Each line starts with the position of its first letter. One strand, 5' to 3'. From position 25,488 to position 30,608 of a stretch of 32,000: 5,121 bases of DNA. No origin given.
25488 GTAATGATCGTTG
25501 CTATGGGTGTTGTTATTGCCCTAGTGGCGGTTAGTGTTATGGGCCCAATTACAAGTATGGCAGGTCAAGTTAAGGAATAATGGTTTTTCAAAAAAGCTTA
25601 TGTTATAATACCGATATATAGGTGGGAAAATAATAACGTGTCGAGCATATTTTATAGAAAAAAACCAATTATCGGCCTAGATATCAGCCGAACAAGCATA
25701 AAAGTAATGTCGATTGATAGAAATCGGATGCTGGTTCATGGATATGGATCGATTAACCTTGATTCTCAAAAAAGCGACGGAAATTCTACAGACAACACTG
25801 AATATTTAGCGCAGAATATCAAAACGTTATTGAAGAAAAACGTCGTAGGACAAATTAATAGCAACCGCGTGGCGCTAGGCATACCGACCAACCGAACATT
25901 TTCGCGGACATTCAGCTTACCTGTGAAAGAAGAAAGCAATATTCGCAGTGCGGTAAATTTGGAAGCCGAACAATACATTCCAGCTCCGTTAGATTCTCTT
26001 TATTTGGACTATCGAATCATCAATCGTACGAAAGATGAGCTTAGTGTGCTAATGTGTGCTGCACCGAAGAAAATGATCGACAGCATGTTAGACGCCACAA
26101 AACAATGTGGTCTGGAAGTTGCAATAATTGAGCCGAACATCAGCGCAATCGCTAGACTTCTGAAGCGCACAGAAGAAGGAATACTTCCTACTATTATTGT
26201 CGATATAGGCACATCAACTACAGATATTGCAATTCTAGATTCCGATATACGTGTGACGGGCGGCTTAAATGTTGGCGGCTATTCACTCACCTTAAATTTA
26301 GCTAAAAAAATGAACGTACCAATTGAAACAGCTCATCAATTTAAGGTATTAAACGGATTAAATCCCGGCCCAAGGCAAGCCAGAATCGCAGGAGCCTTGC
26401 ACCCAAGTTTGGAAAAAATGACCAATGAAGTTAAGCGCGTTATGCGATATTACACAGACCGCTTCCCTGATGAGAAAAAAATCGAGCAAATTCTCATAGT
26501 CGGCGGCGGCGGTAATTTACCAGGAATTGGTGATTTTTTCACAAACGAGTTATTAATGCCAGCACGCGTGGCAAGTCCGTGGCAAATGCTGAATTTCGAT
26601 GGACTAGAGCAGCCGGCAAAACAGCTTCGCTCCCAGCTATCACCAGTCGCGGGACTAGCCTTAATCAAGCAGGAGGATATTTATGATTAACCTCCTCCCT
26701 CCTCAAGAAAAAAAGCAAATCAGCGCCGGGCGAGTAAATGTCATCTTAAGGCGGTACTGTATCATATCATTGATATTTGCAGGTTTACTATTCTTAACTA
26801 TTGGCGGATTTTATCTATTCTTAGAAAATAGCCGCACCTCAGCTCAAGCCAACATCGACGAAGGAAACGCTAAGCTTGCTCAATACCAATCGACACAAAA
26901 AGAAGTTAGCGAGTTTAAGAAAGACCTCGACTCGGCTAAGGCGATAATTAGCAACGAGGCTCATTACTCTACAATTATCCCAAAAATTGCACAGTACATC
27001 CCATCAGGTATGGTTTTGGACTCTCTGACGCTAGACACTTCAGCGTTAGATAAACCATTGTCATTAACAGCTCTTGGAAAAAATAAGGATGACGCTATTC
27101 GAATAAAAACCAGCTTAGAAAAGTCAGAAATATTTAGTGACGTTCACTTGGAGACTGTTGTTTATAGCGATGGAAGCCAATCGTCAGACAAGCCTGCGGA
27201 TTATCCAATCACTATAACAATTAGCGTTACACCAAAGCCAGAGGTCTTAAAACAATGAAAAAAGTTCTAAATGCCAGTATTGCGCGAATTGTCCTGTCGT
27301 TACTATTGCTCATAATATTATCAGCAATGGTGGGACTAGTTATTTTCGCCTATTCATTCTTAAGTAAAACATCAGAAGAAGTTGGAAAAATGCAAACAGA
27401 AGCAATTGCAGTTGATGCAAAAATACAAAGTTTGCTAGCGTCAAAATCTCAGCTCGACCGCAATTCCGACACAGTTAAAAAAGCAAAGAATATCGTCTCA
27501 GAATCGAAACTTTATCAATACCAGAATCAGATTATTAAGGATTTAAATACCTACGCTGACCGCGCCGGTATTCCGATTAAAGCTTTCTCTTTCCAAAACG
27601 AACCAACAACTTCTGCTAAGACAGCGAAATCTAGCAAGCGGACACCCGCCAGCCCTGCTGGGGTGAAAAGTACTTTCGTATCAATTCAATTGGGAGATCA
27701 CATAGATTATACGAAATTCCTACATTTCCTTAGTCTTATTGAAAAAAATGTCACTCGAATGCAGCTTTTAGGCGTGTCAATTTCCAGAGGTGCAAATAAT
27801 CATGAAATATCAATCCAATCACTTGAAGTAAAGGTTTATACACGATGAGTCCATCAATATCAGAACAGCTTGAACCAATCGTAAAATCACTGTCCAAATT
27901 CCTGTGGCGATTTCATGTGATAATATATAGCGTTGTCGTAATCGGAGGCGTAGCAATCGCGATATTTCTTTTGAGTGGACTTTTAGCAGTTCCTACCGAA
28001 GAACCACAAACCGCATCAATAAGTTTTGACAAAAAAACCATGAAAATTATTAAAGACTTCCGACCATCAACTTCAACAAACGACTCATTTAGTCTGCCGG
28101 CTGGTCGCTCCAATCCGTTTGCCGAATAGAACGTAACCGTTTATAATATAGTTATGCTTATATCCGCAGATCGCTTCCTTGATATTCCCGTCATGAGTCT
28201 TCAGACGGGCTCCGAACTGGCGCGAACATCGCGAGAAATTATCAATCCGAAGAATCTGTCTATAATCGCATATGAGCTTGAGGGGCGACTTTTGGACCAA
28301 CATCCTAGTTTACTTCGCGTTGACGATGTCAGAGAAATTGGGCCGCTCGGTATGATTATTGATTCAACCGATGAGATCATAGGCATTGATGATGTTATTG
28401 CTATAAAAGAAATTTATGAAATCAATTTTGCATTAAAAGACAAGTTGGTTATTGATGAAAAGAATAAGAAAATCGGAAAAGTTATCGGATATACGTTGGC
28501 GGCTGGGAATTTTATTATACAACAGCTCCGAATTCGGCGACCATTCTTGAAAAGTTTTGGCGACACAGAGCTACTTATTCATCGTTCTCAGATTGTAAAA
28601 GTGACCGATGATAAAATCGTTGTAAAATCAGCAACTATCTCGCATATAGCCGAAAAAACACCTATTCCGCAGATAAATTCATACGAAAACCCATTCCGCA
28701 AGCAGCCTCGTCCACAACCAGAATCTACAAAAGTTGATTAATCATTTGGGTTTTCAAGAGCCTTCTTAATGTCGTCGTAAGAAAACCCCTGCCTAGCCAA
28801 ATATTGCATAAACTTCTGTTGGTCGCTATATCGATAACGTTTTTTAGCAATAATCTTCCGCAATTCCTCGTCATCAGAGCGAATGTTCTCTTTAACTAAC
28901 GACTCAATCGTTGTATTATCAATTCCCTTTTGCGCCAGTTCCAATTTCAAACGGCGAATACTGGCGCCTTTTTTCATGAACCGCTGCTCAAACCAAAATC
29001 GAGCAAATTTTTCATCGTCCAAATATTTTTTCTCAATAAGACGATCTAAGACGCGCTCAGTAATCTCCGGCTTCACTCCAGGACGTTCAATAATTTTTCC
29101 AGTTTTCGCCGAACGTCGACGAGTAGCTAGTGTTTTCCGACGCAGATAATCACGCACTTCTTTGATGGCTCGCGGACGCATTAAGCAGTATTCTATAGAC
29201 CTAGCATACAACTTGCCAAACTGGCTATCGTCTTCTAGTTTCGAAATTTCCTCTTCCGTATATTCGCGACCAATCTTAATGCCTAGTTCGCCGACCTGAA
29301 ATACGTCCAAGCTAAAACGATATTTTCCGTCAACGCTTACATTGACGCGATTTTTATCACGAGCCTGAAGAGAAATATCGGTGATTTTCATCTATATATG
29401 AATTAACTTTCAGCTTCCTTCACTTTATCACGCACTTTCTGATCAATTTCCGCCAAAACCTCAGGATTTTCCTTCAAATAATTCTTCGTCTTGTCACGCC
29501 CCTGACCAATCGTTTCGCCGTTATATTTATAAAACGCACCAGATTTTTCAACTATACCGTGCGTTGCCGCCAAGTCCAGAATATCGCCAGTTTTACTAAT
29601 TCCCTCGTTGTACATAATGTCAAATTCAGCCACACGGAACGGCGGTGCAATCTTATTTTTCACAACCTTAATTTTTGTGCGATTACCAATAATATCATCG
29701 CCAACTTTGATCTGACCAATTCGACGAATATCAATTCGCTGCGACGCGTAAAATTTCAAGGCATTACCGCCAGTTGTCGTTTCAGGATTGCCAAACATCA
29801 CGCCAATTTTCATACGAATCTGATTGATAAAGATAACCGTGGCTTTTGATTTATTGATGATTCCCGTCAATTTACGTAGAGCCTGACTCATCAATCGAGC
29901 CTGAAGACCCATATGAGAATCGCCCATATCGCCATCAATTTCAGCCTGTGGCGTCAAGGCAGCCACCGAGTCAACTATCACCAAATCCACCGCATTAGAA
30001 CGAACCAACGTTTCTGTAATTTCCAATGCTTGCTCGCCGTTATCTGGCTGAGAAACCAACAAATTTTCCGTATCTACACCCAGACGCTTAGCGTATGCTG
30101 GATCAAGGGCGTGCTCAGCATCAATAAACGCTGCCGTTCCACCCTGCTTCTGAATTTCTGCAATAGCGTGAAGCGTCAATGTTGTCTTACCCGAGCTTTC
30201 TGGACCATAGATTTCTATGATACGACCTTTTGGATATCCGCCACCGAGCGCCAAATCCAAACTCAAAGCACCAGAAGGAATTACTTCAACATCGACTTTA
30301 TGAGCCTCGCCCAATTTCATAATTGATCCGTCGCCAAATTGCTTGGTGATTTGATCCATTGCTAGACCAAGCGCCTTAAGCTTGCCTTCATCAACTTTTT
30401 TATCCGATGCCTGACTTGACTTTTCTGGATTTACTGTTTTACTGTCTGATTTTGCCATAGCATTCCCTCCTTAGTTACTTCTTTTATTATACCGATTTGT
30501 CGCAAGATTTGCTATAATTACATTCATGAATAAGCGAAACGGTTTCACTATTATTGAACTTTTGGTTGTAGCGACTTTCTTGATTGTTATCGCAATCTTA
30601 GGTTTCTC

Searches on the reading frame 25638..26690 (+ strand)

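Call 8: search_protein_families(library=pfam, proteins=[window:25638-26690:+], max_evalue=0.001)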
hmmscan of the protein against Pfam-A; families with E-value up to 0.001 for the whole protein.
window:25638-26690:+ (350 aa): 4 families
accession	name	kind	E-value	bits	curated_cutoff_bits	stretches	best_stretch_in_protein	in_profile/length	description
PF11104.14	PilM_2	-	2.8e-33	115.7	27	1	13-342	1-337/340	Type IV pilus assembly protein PilM;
PF14450.12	FtsA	-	2.2e-10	41.4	31.8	1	187-326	2-120/127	Cell division protein FtsA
PF06723.19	MreB_Mbl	-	4.9e-08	32.6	27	0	248-315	240-307/327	MreB/Mbl protein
PF05134.19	T2SSL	-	5.9e-05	23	25.5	1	63-171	34-138/231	Type II secretion system (T2SS), protein L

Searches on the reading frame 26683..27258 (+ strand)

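Call 8: search_protein_families(library=pfam, proteins=[window:26683-27258:+], max_evalue=0.001)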
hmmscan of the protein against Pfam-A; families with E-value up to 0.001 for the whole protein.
window:26683-27258:+ (191 aa): 1 family
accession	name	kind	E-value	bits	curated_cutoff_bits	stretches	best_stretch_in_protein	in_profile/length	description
PF05137.18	PilN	-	0.00018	21.9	22.8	1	102-168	6-66/78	Fimbrial assembly protein (PilN)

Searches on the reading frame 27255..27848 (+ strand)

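Call 8: search_protein_families(library=pfam, proteins=[window:27255-27848:+], max_evalue=0.001)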
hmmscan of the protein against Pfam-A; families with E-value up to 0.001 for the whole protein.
window:27255-27848:+ (197 aa): 0 families

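Call 71: search_protein_families(library=pfam, proteins=[window:27255-27848:+], max_evalue=0.01)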
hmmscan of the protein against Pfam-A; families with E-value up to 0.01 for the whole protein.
window:27255-27848:+ (197 aa): 1 family
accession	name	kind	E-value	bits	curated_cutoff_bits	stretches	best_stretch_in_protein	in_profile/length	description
PF14362.11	DUF4407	-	0.0097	15.7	31.3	0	8-80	82-159/297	Domain of unknown function (DUF4407)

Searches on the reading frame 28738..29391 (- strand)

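Call 71: search_protein_families(library=pfam, proteins=[window:28738-29391:-], max_evalue=0.01)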
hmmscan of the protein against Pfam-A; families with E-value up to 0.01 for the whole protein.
window:28738-29391:- (217 aa): 4 families
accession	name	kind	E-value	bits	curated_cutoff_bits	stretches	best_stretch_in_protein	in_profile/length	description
PF02631.22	RecX_HTH2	-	5e-10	39.9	26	1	125-163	1-39/42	RecX, second three-helix domain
PF21981.2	RecX_HTH3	-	6e-07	30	26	1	173-212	2-48/48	RecX, third three-helix domain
PF21982.2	RecX_HTH1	-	2.1e-06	28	26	0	62-86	2-26/40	RecX, first three-helix domain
PF13624.11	SurA_N_3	-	0.0055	17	27.2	0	136-213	71-153/162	SurA-like N-terminal domain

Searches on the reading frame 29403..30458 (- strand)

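Call 71: search_protein_families(library=pfam, proteins=[window:29403-30458:-], max_evalue=0.01)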
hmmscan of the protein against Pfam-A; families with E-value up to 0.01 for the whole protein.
window:29403-30458:- (351 aa): 11 families
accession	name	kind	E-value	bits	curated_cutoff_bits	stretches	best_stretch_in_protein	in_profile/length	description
PF00154.27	RecA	-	2.7e-141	470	27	1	28-288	1-262/262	recA bacterial DNA recombination protein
PF21096.2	RecA_C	-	2.3e-25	88.9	27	1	291-346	1-56/57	RecA C-terminal domain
PF08423.17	Rad51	-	2.8e-10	40.3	22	1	59-246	7-211/244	Rad51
PF06745.19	ATPase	-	3.7e-08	33.4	26.6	1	61-225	2-167/231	KaiC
PF01637.24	ATPase_2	-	9.7e-06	26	33.2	1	79-204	21-108/225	ATPase domain predominantly from Archaea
PF13481.12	AAA_25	-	1.9e-05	24.8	27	1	70-173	25-160/195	AAA domain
PF13479.12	AAA_24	-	0.00033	21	27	1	81-171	5-79/195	AAA domain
PF13191.12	AAA_16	-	0.0012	19.8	32.6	1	78-213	24-140/167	AAA ATPase domain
PF03205.20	MobB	-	0.0043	17.4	26.6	0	80-116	1-37/133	Molybdopterin guanine dinucleotide synthesis protein B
PF02283.22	CobU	-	0.0046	17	27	1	83-212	3-122/168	Cobinamide kinase / cobinamide phosphate guanyltransferase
PF11245.13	DUF2544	-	0.0054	16.7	25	1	267-314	120-167/246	Protein of unknown function (DUF2544)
